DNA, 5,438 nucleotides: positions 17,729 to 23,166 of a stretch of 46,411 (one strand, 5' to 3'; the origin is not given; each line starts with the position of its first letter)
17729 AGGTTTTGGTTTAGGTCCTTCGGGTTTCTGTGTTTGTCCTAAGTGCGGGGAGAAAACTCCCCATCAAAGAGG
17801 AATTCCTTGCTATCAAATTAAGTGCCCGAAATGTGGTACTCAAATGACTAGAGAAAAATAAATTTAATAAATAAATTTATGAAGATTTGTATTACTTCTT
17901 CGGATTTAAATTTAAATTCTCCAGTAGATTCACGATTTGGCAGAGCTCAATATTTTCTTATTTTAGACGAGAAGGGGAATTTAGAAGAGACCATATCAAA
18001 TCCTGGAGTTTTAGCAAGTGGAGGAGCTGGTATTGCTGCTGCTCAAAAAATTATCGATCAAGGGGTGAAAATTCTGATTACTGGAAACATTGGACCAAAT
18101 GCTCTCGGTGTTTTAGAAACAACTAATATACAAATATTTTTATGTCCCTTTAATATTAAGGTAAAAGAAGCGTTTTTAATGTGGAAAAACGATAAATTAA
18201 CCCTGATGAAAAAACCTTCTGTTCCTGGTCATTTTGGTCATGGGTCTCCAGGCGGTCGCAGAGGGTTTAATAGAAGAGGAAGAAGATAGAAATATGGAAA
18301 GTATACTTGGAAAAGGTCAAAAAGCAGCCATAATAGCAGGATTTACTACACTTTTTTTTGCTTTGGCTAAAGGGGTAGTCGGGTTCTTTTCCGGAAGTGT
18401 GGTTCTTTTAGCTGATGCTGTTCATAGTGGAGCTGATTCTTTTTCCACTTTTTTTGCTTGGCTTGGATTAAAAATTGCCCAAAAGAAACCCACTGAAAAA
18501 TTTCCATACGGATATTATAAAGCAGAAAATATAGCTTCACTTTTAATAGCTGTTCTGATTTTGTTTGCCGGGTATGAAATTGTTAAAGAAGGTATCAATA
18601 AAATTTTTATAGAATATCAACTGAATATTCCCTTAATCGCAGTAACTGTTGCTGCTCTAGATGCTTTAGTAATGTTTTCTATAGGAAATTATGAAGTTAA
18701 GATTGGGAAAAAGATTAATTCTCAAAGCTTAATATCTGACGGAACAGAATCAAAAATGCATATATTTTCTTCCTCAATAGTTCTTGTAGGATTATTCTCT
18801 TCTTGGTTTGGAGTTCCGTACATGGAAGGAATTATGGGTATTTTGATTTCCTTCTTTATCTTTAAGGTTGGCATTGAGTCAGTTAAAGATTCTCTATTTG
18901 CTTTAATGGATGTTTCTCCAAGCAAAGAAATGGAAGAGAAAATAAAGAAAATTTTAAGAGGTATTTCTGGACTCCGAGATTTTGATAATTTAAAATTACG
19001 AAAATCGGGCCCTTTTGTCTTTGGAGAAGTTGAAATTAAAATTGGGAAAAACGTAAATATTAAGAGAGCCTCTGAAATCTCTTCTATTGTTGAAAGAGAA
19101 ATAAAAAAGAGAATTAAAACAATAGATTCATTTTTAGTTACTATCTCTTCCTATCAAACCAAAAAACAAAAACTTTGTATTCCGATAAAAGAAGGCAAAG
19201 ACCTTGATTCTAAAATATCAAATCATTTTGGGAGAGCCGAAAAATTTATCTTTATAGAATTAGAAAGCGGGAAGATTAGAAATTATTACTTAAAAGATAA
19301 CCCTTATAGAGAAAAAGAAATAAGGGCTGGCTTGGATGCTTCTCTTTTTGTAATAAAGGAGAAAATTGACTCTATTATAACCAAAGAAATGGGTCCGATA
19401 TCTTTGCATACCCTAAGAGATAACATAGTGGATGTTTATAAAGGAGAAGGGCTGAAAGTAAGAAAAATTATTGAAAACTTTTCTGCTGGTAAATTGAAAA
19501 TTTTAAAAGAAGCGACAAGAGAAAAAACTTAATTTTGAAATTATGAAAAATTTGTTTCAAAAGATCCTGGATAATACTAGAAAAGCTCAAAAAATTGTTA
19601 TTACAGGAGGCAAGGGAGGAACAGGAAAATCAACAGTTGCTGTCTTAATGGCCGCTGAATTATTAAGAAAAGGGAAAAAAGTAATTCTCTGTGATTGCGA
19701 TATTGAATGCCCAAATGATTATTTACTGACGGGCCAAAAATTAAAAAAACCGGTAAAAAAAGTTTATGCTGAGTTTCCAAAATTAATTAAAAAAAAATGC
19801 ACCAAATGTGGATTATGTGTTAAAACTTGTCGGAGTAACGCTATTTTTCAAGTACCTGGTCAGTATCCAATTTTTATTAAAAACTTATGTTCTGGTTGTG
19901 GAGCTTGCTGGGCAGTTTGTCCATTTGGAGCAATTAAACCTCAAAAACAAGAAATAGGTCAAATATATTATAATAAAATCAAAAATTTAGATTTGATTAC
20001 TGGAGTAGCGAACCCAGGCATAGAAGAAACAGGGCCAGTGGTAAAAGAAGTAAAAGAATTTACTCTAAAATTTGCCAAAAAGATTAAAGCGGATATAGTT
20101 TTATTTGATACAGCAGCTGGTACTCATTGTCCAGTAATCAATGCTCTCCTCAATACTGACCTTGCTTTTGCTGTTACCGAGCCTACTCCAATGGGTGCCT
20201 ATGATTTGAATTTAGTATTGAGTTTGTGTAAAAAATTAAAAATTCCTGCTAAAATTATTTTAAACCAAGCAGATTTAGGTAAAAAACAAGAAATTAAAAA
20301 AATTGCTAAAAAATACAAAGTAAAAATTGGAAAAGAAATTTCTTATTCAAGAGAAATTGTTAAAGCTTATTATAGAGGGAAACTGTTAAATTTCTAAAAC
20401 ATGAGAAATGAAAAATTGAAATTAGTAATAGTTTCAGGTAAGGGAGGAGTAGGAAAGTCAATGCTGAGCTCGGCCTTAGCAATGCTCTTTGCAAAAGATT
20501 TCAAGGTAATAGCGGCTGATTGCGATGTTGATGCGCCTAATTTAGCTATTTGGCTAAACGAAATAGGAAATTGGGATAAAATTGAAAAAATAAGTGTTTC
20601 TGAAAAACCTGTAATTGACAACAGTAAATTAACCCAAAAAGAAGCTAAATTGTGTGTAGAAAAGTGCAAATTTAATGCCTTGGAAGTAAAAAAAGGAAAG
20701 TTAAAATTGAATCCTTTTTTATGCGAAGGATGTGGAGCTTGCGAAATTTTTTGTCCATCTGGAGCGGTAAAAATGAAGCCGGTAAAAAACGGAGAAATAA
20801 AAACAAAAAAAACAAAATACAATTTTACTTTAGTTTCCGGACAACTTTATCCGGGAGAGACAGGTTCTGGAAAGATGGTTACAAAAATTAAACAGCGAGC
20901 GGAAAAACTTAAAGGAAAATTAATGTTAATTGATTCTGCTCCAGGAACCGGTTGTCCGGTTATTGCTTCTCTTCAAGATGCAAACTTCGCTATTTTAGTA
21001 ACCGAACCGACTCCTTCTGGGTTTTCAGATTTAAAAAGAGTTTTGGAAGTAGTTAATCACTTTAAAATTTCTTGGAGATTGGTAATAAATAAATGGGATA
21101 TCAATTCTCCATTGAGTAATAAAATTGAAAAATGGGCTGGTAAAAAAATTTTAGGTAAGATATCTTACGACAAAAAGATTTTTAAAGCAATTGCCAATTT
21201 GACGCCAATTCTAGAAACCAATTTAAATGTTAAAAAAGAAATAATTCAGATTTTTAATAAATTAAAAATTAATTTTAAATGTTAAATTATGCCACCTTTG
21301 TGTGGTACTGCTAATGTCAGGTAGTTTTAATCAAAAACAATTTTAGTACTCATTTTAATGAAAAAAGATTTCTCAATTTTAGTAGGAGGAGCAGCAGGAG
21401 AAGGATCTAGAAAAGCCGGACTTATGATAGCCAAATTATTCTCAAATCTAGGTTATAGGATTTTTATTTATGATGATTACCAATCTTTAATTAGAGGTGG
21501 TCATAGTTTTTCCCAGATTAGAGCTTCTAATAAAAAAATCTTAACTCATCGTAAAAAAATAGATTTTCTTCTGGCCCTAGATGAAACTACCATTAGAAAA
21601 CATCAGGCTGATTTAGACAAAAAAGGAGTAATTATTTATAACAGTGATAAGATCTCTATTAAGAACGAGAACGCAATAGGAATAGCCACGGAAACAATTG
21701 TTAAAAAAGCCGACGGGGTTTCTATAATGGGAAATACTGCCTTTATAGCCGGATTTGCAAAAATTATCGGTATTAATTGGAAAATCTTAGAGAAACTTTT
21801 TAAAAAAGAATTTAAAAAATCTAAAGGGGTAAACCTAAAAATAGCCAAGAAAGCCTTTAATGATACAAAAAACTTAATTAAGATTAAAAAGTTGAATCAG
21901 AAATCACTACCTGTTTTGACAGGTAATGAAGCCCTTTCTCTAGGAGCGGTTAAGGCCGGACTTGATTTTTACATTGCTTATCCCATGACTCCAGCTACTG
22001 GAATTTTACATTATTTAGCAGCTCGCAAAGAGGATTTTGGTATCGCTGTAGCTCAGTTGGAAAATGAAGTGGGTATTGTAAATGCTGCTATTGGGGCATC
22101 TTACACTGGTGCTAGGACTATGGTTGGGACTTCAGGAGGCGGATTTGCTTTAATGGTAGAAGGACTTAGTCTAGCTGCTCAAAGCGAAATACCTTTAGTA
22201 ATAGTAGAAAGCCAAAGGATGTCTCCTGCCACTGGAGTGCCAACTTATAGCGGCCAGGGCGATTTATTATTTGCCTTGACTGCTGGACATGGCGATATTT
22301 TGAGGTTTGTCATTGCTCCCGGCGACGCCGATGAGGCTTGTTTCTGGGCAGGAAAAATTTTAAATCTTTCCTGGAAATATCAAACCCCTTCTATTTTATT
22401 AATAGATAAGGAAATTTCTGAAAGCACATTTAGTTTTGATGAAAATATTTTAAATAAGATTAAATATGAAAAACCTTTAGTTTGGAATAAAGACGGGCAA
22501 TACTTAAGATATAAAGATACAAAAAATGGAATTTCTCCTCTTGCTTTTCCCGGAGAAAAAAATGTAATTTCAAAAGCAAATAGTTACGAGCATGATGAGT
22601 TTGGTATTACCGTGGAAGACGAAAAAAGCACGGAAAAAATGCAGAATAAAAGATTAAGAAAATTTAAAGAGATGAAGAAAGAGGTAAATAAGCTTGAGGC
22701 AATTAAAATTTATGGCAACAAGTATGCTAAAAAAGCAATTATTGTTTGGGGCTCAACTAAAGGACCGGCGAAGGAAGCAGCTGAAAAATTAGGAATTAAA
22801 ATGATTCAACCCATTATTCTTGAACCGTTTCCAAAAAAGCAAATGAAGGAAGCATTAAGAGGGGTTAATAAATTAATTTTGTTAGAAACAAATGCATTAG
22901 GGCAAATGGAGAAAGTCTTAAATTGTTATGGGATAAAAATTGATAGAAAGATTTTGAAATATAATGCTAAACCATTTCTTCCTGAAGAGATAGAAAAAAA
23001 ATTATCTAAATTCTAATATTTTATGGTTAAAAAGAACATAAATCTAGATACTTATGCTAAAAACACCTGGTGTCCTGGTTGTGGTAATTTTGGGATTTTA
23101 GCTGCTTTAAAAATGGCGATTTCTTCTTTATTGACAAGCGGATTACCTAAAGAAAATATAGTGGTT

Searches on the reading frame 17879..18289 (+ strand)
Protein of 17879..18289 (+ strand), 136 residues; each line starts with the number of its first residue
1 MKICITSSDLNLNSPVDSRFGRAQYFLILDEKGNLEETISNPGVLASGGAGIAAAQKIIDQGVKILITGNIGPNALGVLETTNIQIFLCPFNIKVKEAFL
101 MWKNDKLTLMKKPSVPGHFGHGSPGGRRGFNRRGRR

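Call 75: search_protein_families(library=pfam, proteins=[window:17879-18289:+], max_evalue=0.001)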
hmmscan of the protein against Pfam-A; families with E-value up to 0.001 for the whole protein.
window:17879-18289:+ (136 aa): 1 family
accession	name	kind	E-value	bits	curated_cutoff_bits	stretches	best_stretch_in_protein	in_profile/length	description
PF02579.22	Nitro_FeMo-Co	-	1.4e-17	64.1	26.3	1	13-99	2-89/94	Dinitrogenase iron-molybdenum cofactor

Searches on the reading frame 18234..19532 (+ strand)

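Call 75: search_protein_families(library=pfam, proteins=[window:18234-19532:+], max_evalue=0.001)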
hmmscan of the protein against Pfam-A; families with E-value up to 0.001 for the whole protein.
window:18234-19532:+ (432 aa): 3 families
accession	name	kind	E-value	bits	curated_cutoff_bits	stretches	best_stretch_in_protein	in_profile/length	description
PF01545.26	Cation_efflux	-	9.3e-44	150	26.6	1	33-225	2-198/198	Cation efflux family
PF02579.22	Nitro_FeMo-Co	-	1.5e-13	51.3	26.3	1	325-417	2-93/94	Dinitrogenase iron-molybdenum cofactor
PF16916.11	ZT_dimer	-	6.6e-12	45.7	26.7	1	229-296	1-68/78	Dimerisation domain of Zinc Transporter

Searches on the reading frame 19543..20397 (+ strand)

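Call 75: search_protein_families(library=pfam, proteins=[window:19543-20397:+], max_evalue=0.001)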
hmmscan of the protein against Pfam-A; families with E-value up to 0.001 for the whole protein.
window:19543-20397:+ (284 aa): 19 families
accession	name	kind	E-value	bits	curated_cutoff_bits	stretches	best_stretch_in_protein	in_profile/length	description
PF01656.29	CbiA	-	5.6e-16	59.1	25.4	1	18-281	1-124/125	CobQ/CobB/MinD/ParA nucleotide binding domain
PF10609.15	ParA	-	7.3e-13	48.9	27.1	1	16-73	4-61/246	NUBPL iron-transfer P-loop NTPase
PF00037.32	Fer4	-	1e-11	44.5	21.1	2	110-132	2-24/24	4Fe-4S binding domain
PF13614.12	AAA_31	-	1.3e-10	42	27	1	16-55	2-41/177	AAA domain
PF12838.12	Fer4_7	-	1e-09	39.2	27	2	85-130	1-52/52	4Fe-4S dicluster domain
PF14697.11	Fer4_21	-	3.1e-08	34.1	35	1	83-131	5-57/59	4Fe-4S dicluster domain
PF13187.11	Fer4_9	-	5.1e-08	33.3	27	1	85-131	1-52/52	4Fe-4S dicluster domain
PF13237.11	Fer4_10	-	8.5e-08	32.4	25.5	1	110-136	3-31/53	4Fe-4S dicluster domain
PF12837.12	Fer4_6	-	7.1e-07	29.3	25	1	111-131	4-24/24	4Fe-4S binding domain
PF00142.24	Fer4_NifH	-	1.2e-06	28.7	25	1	21-69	5-53/271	4Fe-4S iron sulfur cluster binding proteins, NifH/frxC family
PF25160.1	LdpA_Fe-S-bd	-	4.6e-06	26.8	27.6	1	92-135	9-47/49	LdpA Fe-S cluster-binding domain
PF09140.17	MipZ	-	6.5e-06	26.1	20.7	1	17-54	2-39/262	ATPase MipZ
PF02374.21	ArsA_ATPase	-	7.6e-06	25.8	24.3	1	17-53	2-38/305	Anion-transporting ATPase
PF03308.22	MeaB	-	7.5e-05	22.3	23.1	1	2-53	20-70/273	Methylmalonyl Co-A mutase-associated GTPase MeaB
PF02562.22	PhoH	-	7.6e-05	22.7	27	1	6-56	9-61/205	PhoH-like protein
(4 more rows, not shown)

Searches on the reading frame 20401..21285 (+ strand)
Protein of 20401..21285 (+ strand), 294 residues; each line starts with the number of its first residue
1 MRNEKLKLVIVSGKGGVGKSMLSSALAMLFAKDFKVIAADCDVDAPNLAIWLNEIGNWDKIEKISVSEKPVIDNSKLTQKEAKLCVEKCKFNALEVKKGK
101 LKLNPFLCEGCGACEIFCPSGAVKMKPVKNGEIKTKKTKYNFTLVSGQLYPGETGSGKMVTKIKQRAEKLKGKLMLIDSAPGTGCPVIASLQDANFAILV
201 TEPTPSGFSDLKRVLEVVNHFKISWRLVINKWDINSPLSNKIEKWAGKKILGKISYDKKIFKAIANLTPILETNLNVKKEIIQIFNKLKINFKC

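Call 75: search_protein_families(library=pfam, proteins=[window:20401-21285:+], max_evalue=0.001)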
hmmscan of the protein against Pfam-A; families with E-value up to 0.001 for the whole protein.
window:20401-21285:+ (294 aa): 8 families
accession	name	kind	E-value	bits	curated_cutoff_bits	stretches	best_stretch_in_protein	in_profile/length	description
PF01656.29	CbiA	-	1.2e-18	67.7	25.4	1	8-269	1-124/125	CobQ/CobB/MinD/ParA nucleotide binding domain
PF10609.15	ParA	-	4.3e-13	49.7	27.1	1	6-55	4-54/246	NUBPL iron-transfer P-loop NTPase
PF00037.32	Fer4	-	8.1e-08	32.2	21.1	1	103-123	3-23/24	4Fe-4S binding domain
PF12838.12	Fer4_7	-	1e-07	32.7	27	2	83-122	6-52/52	4Fe-4S dicluster domain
PF13614.12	AAA_31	-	5.6e-06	26.8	27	0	9-45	5-42/177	AAA domain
PF02374.21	ArsA_ATPase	-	7.3e-06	25.8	24.3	1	7-33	2-28/305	Anion-transporting ATPase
PF13187.11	Fer4_9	-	5.7e-05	23.5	27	1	84-122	7-51/52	4Fe-4S dicluster domain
PF13237.11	Fer4_10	-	0.00064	20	25.5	1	101-128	2-31/53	4Fe-4S dicluster domain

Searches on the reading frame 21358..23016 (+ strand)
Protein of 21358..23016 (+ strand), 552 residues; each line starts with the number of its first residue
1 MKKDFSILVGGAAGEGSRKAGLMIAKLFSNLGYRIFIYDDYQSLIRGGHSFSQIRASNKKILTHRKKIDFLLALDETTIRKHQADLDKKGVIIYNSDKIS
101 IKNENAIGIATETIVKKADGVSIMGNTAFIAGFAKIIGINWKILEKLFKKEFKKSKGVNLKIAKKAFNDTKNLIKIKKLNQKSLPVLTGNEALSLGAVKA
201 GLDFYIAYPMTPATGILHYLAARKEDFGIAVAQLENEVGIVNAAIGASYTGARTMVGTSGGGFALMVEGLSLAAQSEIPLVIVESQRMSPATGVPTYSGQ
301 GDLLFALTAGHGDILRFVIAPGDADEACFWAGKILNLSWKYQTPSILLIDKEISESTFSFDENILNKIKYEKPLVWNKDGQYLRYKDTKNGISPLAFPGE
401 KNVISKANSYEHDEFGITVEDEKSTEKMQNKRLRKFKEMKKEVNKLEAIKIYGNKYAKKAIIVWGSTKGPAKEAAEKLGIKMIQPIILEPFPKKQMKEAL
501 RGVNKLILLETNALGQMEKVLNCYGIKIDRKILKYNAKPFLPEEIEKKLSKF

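Call 75: search_protein_families(library=pfam, proteins=[window:21358-23016:+], max_evalue=0.001)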
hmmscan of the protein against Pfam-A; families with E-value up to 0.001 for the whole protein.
window:21358-23016:+ (552 aa): 4 families
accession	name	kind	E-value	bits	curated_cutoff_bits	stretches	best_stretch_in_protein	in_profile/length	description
PF01855.24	POR_N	-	1.4e-43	149.8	27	1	196-427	2-228/231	Pyruvate flavodoxin/ferredoxin oxidoreductase, thiamine diP-bdg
PF01558.24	POR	-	7.3e-25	88.5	27.4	1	13-167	1-172/173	Pyruvate ferredoxin/flavodoxin oxidoreductase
PF17147.9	PFOR_II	-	7.1e-06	26.8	27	1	457-517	1-67/102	Pyruvate:ferredoxin oxidoreductase core domain II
PF02776.23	TPP_enzyme_N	-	5.7e-05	23.3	26.8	1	188-293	2-106/119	Thiamine pyrophosphate enzyme, N-terminal TPP binding domain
